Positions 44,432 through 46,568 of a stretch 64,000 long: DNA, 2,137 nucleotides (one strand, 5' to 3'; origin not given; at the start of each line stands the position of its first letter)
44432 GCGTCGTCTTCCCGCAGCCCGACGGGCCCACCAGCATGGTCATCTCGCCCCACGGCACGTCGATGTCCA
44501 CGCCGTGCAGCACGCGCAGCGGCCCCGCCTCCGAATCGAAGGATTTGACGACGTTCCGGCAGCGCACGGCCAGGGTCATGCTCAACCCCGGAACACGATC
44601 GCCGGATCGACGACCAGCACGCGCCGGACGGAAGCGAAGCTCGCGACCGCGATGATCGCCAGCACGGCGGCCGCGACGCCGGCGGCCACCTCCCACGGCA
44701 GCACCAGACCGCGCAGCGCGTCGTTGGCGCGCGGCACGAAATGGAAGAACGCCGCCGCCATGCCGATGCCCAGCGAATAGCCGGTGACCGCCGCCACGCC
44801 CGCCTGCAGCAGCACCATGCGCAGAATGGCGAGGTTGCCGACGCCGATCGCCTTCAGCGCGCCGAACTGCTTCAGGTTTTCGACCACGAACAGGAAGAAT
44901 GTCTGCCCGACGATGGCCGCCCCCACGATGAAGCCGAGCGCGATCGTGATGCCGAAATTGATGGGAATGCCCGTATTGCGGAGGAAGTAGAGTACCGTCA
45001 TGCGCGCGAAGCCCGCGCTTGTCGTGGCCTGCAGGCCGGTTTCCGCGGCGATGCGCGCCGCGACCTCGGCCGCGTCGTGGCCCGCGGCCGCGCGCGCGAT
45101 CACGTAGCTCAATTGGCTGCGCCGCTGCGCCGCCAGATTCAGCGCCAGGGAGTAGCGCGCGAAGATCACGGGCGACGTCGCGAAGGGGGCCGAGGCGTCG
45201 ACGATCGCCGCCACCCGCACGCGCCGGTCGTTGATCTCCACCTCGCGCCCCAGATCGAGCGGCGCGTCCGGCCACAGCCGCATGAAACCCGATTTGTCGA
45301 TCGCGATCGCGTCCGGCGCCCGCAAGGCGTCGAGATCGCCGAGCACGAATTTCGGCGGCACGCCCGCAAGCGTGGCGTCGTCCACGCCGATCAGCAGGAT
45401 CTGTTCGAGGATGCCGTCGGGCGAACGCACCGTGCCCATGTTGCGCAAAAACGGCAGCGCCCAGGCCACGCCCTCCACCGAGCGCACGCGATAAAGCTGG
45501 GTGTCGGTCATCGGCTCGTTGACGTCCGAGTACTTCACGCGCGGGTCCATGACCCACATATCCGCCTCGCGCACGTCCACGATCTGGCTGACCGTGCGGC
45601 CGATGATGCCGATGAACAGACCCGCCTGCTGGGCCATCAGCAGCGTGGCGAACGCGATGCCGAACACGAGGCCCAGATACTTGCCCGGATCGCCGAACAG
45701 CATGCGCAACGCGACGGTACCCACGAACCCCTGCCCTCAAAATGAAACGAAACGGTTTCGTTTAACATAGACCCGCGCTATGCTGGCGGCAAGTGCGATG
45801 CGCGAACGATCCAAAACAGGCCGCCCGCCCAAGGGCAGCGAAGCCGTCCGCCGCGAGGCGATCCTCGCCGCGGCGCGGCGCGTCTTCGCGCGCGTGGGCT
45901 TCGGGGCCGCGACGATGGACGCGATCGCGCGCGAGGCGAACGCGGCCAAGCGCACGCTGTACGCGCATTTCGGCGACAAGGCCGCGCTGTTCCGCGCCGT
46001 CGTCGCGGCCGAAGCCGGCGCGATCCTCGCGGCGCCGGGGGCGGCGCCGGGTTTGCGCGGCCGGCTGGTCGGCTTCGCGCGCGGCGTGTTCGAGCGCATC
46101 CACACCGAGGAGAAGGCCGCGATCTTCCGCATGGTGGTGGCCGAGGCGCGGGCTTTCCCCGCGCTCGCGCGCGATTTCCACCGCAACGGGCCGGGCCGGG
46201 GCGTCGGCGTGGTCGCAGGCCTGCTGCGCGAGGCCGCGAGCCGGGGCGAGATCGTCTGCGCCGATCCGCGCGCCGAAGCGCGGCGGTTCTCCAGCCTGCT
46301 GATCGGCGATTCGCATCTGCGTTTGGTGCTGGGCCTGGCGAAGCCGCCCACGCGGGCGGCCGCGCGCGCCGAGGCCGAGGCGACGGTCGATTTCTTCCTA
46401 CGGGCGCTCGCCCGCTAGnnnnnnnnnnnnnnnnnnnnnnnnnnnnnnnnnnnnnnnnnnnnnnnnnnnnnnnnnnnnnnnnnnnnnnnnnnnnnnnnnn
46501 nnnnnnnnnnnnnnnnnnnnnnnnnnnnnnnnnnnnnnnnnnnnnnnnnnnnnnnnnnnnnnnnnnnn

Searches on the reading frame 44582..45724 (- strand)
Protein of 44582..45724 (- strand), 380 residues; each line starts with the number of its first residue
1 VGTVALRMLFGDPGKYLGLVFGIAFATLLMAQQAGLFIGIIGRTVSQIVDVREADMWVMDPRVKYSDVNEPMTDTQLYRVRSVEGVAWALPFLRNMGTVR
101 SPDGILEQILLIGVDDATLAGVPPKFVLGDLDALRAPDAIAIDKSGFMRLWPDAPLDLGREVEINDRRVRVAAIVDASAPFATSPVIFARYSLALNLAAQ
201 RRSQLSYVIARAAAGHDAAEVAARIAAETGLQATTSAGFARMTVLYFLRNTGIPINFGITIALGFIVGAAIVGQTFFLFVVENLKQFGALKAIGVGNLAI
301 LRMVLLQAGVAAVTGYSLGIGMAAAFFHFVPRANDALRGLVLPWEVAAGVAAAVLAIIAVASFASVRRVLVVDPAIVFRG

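Call 48: search_protein_families(library=pfam, proteins=[window:44582-45724:-], max_evalue=0.00001)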
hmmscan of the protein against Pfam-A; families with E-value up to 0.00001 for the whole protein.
window:44582-45724:- (380 aa): 2 families
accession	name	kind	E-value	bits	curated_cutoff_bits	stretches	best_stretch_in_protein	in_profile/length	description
PF12704.14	MacB_PCD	-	2.2e-10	41.6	27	1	17-227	6-206/207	MacB-like periplasmic core domain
PF02687.27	FtsX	-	1.1e-08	35.6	25.5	1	260-370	3-116/120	FtsX-like permease C-terminal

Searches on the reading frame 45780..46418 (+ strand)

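Call 48: search_protein_families(library=pfam, proteins=[window:45780-46418:+], max_evalue=0.00001)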
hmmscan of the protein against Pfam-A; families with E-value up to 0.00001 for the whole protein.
window:45780-46418:+ (212 aa): 3 families
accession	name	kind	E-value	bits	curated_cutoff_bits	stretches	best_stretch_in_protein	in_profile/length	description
PF14246.11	TetR_C_7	-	1.2e-22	80.5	22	1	96-209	3-116/119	AefR-like transcriptional repressor, C-terminal domain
PF00440.29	TetR_N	-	3.1e-17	62.5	24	1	28-74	1-47/47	Bacterial regulatory proteins, tetR family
PF16859.10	TetR_C_11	-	1.2e-07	32.5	32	1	92-196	7-107/113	Tetracyclin repressor-like, C-terminal domain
